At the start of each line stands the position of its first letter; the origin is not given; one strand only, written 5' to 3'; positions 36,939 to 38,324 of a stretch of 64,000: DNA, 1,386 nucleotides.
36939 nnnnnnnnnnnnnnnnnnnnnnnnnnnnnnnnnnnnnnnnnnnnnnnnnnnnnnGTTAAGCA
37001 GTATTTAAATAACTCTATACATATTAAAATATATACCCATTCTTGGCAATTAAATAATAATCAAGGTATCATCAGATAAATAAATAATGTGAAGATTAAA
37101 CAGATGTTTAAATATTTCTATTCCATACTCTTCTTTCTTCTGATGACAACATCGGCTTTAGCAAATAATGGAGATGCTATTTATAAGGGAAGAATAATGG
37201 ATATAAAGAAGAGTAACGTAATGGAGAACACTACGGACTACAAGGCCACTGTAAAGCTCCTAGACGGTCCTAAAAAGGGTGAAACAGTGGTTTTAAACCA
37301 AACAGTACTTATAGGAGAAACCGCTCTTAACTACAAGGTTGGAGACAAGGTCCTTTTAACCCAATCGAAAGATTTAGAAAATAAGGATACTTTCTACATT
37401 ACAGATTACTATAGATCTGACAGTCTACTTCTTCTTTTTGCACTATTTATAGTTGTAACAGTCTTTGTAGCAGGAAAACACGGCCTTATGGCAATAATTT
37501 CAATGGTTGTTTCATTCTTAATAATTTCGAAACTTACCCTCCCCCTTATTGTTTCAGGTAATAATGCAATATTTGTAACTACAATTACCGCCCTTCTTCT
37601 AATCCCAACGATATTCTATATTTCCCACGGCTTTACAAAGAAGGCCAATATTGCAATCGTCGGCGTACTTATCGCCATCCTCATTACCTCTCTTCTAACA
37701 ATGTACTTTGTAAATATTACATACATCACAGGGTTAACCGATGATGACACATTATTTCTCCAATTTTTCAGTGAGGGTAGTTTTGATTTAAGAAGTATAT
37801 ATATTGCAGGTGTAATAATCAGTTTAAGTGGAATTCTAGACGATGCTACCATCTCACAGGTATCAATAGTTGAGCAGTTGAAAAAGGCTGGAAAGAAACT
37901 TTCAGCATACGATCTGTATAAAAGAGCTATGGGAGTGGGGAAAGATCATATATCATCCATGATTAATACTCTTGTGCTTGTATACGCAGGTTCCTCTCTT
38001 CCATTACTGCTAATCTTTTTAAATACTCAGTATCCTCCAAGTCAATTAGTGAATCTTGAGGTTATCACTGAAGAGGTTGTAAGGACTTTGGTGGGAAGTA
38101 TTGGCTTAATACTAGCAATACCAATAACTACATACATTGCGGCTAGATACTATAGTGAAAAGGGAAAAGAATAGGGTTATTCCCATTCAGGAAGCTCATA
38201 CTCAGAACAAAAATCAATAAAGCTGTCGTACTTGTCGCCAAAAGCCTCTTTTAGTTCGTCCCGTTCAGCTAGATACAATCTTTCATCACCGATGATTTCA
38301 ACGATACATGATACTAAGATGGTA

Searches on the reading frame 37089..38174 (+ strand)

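Call 4: search_protein_families(library=pfam, proteins=[window:37089-38174:+], max_evalue=1)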
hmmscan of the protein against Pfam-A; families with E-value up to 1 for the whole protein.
window:37089-38174:+ (361 aa): 1 family
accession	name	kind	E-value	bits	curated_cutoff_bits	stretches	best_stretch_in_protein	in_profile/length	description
PF07907.16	YibE_F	-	1.6e-66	224.7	27.2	1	113-352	1-240/241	YibE/F-like protein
